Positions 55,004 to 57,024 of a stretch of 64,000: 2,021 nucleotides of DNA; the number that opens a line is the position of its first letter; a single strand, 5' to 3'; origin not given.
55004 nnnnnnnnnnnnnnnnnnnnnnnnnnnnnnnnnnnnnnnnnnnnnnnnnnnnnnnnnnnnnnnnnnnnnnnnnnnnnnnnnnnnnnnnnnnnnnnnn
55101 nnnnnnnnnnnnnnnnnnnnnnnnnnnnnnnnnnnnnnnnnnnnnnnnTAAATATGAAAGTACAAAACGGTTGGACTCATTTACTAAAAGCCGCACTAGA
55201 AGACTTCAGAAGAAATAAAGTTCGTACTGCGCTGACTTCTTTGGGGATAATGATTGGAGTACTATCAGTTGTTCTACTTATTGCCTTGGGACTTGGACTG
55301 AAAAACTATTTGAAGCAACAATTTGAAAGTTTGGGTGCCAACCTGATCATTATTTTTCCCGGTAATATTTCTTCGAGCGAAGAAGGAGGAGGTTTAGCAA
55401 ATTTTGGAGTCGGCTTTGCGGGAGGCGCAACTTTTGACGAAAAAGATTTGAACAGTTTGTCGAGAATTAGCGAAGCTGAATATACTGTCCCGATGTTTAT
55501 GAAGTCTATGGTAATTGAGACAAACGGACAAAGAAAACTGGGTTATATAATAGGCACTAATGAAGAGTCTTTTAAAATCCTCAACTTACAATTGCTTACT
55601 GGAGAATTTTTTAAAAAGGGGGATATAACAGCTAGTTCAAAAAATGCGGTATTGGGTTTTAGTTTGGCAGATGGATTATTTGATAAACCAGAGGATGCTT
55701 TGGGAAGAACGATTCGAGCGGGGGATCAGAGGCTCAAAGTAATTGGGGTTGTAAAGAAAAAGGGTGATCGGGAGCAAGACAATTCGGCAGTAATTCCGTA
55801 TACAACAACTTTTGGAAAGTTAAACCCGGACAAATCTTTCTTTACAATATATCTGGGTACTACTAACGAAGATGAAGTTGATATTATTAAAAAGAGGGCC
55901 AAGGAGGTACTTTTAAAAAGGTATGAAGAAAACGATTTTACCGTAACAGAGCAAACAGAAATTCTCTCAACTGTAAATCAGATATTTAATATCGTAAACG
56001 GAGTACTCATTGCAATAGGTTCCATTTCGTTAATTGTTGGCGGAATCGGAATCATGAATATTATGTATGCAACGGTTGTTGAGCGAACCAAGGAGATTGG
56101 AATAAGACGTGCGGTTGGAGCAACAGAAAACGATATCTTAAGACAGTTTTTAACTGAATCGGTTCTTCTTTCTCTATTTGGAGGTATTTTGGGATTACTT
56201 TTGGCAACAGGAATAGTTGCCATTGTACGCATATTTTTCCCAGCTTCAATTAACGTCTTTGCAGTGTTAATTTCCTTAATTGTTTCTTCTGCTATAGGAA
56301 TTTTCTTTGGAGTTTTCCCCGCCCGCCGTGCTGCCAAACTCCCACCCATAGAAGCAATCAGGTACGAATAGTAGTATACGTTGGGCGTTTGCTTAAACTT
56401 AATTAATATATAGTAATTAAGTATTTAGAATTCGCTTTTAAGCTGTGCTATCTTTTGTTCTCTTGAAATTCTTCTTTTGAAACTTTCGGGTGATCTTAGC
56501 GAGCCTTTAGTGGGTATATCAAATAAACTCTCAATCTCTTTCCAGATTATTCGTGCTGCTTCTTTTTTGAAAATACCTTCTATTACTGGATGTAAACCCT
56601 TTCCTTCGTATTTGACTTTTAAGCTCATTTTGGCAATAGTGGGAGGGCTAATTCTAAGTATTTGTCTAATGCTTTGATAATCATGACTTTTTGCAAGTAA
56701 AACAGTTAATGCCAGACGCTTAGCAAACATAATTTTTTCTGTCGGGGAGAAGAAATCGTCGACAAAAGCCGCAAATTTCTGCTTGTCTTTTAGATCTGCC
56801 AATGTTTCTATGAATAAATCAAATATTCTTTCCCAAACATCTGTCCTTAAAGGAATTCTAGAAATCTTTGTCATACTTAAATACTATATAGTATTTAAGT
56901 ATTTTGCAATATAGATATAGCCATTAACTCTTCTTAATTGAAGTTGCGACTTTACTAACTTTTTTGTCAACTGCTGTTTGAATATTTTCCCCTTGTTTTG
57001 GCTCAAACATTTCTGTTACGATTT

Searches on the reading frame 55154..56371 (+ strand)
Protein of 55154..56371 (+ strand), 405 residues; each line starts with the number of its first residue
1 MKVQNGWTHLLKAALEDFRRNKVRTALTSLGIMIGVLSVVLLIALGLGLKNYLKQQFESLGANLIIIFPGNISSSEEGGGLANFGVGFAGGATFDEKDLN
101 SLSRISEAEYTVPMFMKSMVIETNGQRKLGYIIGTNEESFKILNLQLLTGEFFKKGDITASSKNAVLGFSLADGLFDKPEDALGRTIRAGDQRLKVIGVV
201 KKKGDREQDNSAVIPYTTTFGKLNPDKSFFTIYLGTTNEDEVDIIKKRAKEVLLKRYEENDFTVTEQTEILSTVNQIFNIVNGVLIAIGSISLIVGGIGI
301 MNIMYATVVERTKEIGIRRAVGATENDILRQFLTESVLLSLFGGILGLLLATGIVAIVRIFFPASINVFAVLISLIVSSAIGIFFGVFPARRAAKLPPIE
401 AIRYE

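Call 5: search_protein_families(library=pfam, proteins=[window:55154-56371:+], max_evalue=0.01)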
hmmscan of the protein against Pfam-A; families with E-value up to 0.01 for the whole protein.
window:55154-56371:+ (405 aa): 2 families
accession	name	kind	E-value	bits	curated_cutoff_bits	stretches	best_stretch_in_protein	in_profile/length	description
PF12704.14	MacB_PCD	-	1.8e-34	120.3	27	1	25-250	1-205/207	MacB-like periplasmic core domain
PF02687.27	FtsX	-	7.7e-20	71.6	25.5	1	287-398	2-120/120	FtsX-like permease C-terminal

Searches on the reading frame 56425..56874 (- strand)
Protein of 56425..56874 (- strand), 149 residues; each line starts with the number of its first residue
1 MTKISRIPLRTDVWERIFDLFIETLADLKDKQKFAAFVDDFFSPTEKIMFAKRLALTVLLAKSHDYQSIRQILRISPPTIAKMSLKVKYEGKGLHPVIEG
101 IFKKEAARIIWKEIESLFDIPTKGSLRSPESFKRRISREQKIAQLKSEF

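Call 5: search_protein_families(library=pfam, proteins=[window:56425-56874:-], max_evalue=0.01)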
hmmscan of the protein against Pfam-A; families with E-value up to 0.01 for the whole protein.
window:56425-56874:- (149 aa): 1 family
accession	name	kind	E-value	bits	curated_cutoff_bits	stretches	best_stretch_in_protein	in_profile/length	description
PF01371.25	Trp_repressor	-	3.6e-07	30.6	27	1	18-94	3-80/88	Trp repressor protein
